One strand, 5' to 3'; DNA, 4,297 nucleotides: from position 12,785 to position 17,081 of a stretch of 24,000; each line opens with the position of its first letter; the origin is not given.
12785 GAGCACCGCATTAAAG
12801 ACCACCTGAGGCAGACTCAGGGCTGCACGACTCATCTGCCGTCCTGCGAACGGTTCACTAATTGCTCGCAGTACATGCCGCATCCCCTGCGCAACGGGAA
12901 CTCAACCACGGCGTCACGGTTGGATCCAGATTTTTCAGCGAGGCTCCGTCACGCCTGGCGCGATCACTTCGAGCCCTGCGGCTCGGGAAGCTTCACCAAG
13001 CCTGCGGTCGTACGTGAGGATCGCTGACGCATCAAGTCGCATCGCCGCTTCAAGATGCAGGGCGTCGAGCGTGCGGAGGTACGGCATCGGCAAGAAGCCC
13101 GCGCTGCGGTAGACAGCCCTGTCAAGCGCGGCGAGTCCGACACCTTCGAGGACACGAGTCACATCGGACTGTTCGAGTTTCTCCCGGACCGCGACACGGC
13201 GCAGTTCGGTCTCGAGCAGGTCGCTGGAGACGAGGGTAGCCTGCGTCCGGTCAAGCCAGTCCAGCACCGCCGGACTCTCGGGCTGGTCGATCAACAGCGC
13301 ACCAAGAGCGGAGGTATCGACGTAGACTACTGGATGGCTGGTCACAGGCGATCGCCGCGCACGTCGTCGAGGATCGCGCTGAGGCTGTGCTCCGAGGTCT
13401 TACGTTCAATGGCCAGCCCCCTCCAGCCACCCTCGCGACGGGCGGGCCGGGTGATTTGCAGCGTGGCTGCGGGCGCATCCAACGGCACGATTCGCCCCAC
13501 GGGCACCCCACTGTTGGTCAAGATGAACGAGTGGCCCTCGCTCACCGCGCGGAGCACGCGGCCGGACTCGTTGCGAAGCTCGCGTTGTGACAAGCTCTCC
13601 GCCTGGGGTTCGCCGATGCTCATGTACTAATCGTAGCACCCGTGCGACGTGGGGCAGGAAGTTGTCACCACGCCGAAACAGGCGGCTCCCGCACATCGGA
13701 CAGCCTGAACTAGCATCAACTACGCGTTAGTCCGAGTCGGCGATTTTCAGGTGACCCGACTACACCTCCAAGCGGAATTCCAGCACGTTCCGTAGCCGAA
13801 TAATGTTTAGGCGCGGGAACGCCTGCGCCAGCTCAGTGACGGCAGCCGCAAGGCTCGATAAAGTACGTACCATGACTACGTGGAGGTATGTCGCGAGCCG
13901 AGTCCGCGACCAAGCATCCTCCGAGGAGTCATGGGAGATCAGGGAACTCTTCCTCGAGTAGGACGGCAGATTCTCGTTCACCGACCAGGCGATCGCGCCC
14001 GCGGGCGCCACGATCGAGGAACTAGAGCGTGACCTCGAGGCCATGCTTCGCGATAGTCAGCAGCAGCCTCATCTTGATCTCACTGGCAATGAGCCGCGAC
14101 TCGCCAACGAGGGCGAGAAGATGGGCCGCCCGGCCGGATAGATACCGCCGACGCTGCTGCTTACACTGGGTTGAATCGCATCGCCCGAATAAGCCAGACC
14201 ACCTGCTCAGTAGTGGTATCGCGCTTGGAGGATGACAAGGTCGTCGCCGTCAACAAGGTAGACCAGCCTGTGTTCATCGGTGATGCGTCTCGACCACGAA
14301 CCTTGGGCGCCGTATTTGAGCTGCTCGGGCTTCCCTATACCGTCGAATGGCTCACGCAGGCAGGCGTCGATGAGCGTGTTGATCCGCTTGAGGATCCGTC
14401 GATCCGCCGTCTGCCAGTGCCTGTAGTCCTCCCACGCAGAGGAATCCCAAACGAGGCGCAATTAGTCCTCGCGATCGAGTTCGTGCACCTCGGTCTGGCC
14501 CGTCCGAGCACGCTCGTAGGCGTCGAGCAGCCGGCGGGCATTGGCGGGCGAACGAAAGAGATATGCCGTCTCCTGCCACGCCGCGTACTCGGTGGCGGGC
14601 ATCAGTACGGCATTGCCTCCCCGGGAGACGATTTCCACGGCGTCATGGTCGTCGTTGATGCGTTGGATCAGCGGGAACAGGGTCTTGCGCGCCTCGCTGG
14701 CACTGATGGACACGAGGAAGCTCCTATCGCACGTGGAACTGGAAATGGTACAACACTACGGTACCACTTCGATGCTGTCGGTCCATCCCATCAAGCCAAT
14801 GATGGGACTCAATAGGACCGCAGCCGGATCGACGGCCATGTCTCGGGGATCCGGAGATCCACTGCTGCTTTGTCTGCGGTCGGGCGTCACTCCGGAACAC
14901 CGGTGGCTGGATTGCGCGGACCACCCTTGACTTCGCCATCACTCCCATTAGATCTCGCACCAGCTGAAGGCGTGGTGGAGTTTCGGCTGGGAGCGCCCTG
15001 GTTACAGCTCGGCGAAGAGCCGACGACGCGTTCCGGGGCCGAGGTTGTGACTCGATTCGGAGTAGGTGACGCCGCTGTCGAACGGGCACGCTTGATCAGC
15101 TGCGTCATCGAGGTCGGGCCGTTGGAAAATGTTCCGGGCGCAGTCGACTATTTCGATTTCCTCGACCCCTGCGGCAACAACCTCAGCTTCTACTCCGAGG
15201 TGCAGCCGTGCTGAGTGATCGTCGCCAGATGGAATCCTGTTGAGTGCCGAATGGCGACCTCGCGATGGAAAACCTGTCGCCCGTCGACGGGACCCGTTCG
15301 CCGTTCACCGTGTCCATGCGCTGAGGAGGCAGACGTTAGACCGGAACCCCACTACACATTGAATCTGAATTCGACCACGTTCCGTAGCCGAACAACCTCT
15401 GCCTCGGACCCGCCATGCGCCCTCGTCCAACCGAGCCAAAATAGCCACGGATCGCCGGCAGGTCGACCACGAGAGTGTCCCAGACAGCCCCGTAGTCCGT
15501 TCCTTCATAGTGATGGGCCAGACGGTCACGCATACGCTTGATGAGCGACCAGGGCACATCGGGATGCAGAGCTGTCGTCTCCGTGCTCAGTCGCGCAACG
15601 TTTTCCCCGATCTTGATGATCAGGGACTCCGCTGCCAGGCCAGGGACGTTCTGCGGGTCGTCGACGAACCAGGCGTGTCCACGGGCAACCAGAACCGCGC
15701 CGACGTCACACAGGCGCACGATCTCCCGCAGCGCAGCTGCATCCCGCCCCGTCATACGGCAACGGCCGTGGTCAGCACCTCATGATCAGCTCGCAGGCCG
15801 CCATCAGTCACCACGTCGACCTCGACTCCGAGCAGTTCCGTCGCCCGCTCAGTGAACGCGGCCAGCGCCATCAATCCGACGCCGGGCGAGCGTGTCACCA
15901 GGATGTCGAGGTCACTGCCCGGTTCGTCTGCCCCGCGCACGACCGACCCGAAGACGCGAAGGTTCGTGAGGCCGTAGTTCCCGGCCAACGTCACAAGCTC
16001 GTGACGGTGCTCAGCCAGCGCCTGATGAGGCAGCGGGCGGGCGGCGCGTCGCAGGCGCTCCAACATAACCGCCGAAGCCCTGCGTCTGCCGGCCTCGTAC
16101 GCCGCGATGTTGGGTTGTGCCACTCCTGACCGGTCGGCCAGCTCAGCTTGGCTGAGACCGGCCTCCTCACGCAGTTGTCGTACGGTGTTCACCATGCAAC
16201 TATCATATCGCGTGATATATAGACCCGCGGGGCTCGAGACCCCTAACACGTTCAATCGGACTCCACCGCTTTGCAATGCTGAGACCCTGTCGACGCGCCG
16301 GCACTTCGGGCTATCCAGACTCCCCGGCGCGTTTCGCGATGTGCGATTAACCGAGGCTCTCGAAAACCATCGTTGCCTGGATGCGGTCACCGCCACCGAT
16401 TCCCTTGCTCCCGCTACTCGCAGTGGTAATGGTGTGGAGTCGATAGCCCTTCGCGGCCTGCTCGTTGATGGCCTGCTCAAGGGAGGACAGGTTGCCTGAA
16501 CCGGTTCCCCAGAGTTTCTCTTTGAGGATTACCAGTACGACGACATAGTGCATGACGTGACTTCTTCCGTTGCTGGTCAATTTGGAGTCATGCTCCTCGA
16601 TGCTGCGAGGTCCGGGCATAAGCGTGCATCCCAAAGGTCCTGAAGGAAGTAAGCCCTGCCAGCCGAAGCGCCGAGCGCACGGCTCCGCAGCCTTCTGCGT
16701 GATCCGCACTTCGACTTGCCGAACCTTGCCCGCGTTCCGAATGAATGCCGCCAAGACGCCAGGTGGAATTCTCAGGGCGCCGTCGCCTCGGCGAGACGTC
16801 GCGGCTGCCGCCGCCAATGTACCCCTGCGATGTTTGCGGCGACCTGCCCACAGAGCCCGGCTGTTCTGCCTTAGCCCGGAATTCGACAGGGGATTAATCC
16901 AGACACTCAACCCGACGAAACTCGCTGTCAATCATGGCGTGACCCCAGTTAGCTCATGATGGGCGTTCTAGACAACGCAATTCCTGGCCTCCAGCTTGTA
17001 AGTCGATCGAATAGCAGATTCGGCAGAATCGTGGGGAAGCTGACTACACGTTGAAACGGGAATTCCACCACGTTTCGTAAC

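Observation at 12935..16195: Three unrelated toxin-antitoxin families packed into 3.3 kb, each on the ychF strand and separated by the ychF-end repeats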

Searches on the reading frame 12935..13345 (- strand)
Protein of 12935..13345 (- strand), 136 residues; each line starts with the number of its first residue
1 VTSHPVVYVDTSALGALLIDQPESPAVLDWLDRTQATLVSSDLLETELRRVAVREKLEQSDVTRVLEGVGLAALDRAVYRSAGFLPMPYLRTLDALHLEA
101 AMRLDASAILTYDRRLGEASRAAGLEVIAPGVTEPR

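Call 3: search_protein_families(library=pfam, proteins=[window:12935-13345:-], max_evalue=0.01)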
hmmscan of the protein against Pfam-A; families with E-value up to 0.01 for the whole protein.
window:12935-13345:- (136 aa): 2 families
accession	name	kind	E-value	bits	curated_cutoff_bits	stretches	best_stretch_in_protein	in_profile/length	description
PF01850.27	PIN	-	1.1e-13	52.2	23.6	1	7-119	1-117/120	PIN domain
PF13470.12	PIN_3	-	1.3e-05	26.4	27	1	7-115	2-115/115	PIN domain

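Call 61: search_protein_families(library=ncbifam, proteins=[window:12935-13345:-], max_evalue=0.001)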
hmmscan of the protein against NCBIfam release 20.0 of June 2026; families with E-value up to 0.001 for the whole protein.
window:12935-13345:- (136 aa): 0 families

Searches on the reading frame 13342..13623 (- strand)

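Call 3: search_protein_families(library=pfam, proteins=[window:13342-13623:-], max_evalue=0.01)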
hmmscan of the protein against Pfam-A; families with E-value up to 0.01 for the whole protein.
window:13342-13623:- (93 aa): 1 family
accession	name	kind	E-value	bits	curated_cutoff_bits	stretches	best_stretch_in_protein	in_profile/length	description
PF02604.26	PhdYeFM_antitox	-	3.9e-06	27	29.8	1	12-56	5-50/74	Antitoxin Phd_YefM, type II toxin-antitoxin system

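Call 61: search_protein_families(library=ncbifam, proteins=[window:13342-13623:-], max_evalue=0.001)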
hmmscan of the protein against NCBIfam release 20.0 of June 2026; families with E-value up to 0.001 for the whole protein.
window:13342-13623:- (93 aa): 1 family
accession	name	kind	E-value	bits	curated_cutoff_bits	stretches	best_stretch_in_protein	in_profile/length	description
TIGR01552.1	phd_fam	subfamily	8.4e-08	31.5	20.8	1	12-49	3-40/53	type II toxin-antitoxin system prevent-host-death family antitoxin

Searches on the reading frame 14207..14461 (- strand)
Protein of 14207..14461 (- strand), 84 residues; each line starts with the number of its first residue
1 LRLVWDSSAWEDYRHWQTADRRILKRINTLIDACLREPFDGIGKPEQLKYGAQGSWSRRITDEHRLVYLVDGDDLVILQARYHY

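Call 3: search_protein_families(library=pfam, proteins=[window:14207-14461:-], max_evalue=0.01)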
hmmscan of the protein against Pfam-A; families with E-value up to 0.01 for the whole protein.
window:14207-14461:- (84 aa): 2 families
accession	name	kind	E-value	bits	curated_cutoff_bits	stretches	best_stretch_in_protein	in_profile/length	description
PF06769.20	YoeB_toxin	-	1.6e-38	131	27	1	5-84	1-80/80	YoeB-like toxin of bacterial type II toxin-antitoxin system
PF05016.21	ParE_toxin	-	0.00018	22.4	23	1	10-77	8-78/89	ParE toxin of type II toxin-antitoxin system, parDE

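Call 61: search_protein_families(library=ncbifam, proteins=[window:14207-14461:-], max_evalue=0.001)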
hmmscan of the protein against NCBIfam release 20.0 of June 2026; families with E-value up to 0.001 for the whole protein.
window:14207-14461:- (84 aa): 1 family
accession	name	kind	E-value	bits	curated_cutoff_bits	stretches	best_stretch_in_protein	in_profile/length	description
TIGR02116.1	toxin_Txe_YoeB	equivalog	7.8e-34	115.7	51.8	1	5-84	1-80/80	Txe/YoeB family addiction module toxin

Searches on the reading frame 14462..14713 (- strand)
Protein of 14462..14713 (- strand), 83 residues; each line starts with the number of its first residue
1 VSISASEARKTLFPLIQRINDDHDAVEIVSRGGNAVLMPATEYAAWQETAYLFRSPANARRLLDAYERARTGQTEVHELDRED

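Call 3: search_protein_families(library=pfam, proteins=[window:14462-14713:-], max_evalue=0.01)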
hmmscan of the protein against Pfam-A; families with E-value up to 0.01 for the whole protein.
window:14462-14713:- (83 aa): 1 family
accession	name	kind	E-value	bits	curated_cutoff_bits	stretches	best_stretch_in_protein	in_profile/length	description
PF02604.26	PhdYeFM_antitox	-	8.2e-16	58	29.8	1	2-70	3-72/74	Antitoxin Phd_YefM, type II toxin-antitoxin system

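Call 61: search_protein_families(library=ncbifam, proteins=[window:14462-14713:-], max_evalue=0.001)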
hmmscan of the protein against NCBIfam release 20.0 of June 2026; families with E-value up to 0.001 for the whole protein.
window:14462-14713:- (83 aa): 2 families
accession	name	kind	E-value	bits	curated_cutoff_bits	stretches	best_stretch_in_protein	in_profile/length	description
NF008499.0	PRK11409.1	equivalog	3.1e-17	62.5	121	1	2-78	3-80/83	YoeB-YefM toxin-antitoxin system antitoxin YefM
TIGR01552.1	phd_fam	subfamily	2.5e-11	42.7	20.8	1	2-54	1-53/53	type II toxin-antitoxin system prevent-host-death family antitoxin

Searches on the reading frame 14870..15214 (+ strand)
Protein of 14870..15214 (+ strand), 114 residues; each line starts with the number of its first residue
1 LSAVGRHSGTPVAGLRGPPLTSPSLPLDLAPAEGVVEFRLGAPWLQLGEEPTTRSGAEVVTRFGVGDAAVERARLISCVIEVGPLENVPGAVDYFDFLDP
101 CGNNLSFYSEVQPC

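Call 24: search_protein_families(library=pfam, proteins=[window:14870-15214:+], max_evalue=0.001)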
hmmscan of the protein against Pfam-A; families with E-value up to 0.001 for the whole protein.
window:14870-15214:+ (114 aa): 0 families

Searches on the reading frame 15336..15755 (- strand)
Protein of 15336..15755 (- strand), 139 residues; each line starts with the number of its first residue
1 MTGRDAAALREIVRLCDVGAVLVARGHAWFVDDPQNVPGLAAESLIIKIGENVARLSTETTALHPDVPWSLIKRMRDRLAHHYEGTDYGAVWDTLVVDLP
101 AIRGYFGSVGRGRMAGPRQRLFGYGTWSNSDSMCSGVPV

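Call 3: search_protein_families(library=pfam, proteins=[window:15336-15755:-], max_evalue=0.01)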
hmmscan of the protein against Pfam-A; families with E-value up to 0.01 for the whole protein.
window:15336-15755:- (139 aa): 1 family
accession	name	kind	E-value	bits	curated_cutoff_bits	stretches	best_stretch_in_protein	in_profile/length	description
PF01934.22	HepT-like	-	9.9e-12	45.1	23.5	1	41-104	29-115/120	Ribonuclease HepT-like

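Call 61: search_protein_families(library=ncbifam, proteins=[window:15336-15755:-], max_evalue=0.001)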
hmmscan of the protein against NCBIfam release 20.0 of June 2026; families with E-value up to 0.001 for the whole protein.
window:15336-15755:- (139 aa): 0 families

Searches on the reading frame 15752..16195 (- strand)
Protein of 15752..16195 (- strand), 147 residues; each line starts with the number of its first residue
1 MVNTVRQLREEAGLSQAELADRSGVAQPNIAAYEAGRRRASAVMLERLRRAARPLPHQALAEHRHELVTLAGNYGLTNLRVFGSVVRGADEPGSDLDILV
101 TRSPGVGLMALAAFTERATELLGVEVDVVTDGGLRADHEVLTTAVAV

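Call 3: search_protein_families(library=pfam, proteins=[window:15752-16195:-], max_evalue=0.01)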
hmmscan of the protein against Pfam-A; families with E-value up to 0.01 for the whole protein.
window:15752-16195:- (147 aa): 8 families
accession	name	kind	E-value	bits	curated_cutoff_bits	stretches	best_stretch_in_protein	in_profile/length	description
PF01381.28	HTH_3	-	1.3e-11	44.8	23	1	5-50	1-46/55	Helix-turn-helix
PF13560.12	HTH_31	-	6e-10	39.7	27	1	4-51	5-53/64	Helix-turn-helix domain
PF01909.29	NTP_transf_2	-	4.3e-09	37.1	21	1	76-135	14-78/93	Nucleotidyltransferase domain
PF12844.13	HTH_19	-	8.4e-07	29.3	30.2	1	5-49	4-48/64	Helix-turn-helix domain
PF13744.12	HTH_37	-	0.00019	21.6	27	1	2-51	20-67/80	Helix-turn-helix domain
PF18765.7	Polbeta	-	0.00021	21.8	26.9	1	80-130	17-68/93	Polymerase beta, Nucleotidyltransferase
PF13412.12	HTH_24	-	0.00029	20.8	21.9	1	6-33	10-37/48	Winged helix-turn-helix DNA-binding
PF22600.2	MTPAP-like_central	-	0.005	17.4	27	1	71-103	34-66/139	Poly(A) RNA polymerase, mitochondrial-like, central palm domain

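Call 37: find_encoding_contigs(protein=window:15752-16195:-, flank=10000, max_places=10)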
Protein window:15752-16195:- (147 aa): 5 contigs read that carry it; 4 places shown.
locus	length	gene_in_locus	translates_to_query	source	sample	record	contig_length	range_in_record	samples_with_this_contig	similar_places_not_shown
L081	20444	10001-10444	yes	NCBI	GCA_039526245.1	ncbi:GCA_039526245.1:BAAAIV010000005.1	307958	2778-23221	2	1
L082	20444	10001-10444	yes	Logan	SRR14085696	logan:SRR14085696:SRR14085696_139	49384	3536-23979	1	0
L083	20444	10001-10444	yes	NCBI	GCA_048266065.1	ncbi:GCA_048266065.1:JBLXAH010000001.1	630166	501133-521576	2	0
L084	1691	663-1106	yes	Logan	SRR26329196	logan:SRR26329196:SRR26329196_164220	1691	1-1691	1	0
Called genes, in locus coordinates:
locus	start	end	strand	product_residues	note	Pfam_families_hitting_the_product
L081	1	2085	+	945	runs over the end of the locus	-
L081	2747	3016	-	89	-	-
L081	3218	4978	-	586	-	PF14311:DUF4379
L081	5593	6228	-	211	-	PF00583:Acetyltransf_1, PF13508:Acetyltransf_7 (weak)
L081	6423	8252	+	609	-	-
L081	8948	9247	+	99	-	-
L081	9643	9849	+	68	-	PF13783:DUF4177 (weak)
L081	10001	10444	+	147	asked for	PF01381:HTH_3, PF12844:HTH_19 (weak), PF13560:HTH_31, PF01909:NTP_transf_2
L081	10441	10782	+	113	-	PF01934:HepT-like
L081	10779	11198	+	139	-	PF08274:Zn_Ribbon_YjdM, PF03831:YjdM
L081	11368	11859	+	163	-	PF01625:PMSR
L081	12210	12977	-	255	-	-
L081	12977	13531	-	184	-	PF11290:DUF3090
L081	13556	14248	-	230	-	PF00300:His_Phos_1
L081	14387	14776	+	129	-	-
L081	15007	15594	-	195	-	-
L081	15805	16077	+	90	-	-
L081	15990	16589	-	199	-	PF06197:DUF998 (weak)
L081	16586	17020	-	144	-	PF01047:MarR, PF12802:MarR_2 (weak), PF13412:HTH_24 (weak)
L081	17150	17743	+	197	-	-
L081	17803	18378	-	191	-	PF01553:Acyltransferase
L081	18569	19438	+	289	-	PF00797:Acetyltransf_2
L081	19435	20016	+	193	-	PF00265:TK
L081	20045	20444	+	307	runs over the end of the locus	PF16884:ADH_N_2 (faint), PF08240:ADH_N, PF00107:ADH_zinc_N, PF13602:ADH_zinc_N_2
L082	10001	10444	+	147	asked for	PF01381:HTH_3, PF12844:HTH_19 (weak), PF13560:HTH_31, PF01909:NTP_transf_2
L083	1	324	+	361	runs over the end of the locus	PF01926:MMR_HSR1, PF02421:FeoB_N, PF06071:YchF-GTPase_C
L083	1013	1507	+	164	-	-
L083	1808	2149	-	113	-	-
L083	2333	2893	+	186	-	-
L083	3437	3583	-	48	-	-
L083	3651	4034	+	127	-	-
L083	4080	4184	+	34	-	-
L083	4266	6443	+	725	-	PF02463:SMC_N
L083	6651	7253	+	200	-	-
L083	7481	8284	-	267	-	PF19952:DUF6414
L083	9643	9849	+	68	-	PF13783:DUF4177 (weak)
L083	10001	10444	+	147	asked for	PF01381:HTH_3, PF12844:HTH_19 (weak), PF13560:HTH_31, PF01909:NTP_transf_2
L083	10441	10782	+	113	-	PF01934:HepT-like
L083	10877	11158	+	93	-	PF05015:HigB-like_toxin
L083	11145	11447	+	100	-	PF01381:HTH_3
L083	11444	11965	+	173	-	PF13238:AAA_18 (faint), PF13671:AAA_33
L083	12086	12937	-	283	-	PF13489:Methyltransf_23, PF13847:Methyltransf_31, PF08241:Methyltransf_11, PF08242:Methyltransf_12, PF13649:Methyltransf_25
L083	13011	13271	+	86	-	PF02604:PhdYeFM_antitox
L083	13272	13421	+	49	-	PF06769:YoeB_toxin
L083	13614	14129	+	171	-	PF01625:PMSR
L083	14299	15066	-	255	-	-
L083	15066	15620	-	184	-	PF11290:DUF3090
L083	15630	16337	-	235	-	PF00300:His_Phos_1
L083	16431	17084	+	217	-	-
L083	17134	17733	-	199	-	PF06197:DUF998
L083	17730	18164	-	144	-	PF01047:MarR, PF12802:MarR_2, PF13412:HTH_24 (faint)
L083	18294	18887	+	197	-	-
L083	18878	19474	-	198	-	PF01553:Acyltransferase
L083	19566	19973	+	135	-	-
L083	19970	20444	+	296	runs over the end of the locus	PF00797:Acetyltransf_2, PF01841:Transglut_core (weak)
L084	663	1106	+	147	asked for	PF01381:HTH_3, PF12844:HTH_19 (weak), PF13560:HTH_31, PF01909:NTP_transf_2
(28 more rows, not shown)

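Call 61: search_protein_families(library=ncbifam, proteins=[window:15752-16195:-], max_evalue=0.001)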
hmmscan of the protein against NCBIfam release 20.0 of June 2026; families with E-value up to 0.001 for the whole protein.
window:15752-16195:- (147 aa): 6 families
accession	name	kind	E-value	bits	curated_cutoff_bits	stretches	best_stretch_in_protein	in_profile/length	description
TIGR03070.1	couple_hipB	subfamily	1e-07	31.8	71.65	1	3-40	5-42/58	type II toxin-antitoxin system Y4mF family antitoxin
NF047752.1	MntA_antitoxin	equivalog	6.7e-06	25.9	60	1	77-129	8-60/106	type VII toxin-antitoxin system MntA family adenylyltransferase antitoxin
NF006015.0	PRK08154.1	subfamily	7.6e-06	25.3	204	1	3-53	33-83/314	anaerobic benzoate catabolism transcriptional regulator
NF041951.1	phage_RstR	subfamily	8.6e-06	26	80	1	5-48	7-50/108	RstR family transcriptional repressor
TIGR03830.1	CxxCG_CxxCG_HTH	subfamily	1.6e-05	24.7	61.8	1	4-51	69-116/127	type II TA system antitoxin MqsA family protein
TIGR02612.1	mob_myst_A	hypoth_equivalog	8.1e-05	22.5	122.6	1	5-54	30-78/150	mobile mystery protein A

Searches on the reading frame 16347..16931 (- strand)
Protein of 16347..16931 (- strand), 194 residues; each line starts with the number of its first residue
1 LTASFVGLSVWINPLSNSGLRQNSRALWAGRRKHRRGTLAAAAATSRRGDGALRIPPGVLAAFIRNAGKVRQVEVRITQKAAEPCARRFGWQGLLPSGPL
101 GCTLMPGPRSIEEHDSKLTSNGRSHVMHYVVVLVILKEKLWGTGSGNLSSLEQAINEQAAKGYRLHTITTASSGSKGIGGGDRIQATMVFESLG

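Call 3: search_protein_families(library=pfam, proteins=[window:16347-16931:-], max_evalue=0.01)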
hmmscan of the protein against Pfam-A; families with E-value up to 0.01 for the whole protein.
window:16347-16931:- (194 aa): 1 family
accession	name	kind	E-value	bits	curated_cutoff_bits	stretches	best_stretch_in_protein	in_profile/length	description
PF13783.11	DUF4177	-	2.7e-05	24.7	25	1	134-188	6-62/65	Domain of unknown function (DUF4177)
